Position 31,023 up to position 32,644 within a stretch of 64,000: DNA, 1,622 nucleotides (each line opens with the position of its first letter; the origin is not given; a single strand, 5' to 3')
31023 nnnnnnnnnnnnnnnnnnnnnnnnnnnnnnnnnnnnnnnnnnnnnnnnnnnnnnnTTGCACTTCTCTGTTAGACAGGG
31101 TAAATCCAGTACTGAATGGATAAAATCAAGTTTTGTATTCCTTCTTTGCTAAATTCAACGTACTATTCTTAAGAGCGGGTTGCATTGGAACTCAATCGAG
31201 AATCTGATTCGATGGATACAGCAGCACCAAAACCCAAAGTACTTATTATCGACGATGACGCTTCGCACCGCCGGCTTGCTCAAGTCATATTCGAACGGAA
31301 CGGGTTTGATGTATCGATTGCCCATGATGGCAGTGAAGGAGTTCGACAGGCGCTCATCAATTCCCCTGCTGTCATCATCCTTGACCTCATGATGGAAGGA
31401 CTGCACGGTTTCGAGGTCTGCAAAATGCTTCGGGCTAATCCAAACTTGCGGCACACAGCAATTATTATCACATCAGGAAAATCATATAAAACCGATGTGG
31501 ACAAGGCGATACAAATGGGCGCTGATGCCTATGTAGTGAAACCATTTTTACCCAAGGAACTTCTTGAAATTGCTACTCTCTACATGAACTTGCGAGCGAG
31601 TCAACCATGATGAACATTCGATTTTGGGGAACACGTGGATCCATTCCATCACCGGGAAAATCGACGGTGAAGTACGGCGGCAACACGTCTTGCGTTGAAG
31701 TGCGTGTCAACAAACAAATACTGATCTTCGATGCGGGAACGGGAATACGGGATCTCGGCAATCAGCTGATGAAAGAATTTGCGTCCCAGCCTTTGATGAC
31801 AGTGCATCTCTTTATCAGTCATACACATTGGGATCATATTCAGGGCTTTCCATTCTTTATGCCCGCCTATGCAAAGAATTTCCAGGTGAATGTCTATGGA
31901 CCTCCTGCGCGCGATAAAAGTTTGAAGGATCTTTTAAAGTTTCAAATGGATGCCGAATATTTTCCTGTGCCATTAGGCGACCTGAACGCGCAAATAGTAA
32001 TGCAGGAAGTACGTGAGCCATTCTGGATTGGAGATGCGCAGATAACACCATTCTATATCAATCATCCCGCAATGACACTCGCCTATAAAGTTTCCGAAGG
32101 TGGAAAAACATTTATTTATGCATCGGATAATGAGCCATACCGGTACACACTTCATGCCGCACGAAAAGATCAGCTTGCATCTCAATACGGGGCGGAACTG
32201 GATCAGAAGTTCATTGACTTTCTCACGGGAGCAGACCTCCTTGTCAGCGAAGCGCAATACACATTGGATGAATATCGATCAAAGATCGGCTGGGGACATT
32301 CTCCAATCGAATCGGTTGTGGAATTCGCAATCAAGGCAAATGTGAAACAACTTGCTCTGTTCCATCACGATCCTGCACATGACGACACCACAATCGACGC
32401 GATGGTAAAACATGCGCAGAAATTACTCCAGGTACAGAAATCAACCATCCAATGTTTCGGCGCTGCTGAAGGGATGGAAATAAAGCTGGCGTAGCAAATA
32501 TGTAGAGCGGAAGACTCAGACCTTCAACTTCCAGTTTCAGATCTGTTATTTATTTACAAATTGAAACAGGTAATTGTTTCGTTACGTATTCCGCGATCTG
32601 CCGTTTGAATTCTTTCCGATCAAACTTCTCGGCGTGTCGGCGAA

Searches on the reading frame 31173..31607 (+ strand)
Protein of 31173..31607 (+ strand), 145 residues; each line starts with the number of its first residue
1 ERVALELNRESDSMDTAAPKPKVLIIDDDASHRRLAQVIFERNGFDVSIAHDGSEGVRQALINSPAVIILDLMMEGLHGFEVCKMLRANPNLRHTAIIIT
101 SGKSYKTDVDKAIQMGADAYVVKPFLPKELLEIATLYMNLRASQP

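Call 70: search_protein_families(library=pfam, proteins=[window:31173-31607:+], max_evalue=0.001)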
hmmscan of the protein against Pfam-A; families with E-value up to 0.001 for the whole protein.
window:31173-31607:+ (145 aa): 1 family
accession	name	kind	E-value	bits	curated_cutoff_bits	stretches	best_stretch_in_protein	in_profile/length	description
PF00072.30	Response_reg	-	1.9e-24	86.4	30.2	1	23-133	1-109/111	Response regulator receiver domain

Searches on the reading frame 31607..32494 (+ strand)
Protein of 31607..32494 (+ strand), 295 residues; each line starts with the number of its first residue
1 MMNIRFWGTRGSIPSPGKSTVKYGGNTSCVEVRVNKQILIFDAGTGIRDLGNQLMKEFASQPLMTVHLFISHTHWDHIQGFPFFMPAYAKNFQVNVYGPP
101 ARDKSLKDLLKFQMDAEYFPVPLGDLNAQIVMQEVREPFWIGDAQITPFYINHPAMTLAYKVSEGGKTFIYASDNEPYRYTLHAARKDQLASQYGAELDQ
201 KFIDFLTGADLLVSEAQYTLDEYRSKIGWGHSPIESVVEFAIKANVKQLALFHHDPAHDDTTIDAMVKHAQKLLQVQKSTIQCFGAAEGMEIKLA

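Call 70: search_protein_families(library=pfam, proteins=[window:31607-32494:+], max_evalue=0.001)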
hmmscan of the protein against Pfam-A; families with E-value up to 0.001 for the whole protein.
window:31607-32494:+ (295 aa): 2 families
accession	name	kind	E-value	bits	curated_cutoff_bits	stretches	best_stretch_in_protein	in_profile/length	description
PF12706.13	Lactamase_B_2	-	6.5e-14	52.4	27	1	40-254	4-200/200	Beta-lactamase superfamily domain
PF00753.33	Lactamase_B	-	2.7e-05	24.6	22.7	1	24-88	3-67/196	Metallo-beta-lactamase superfamily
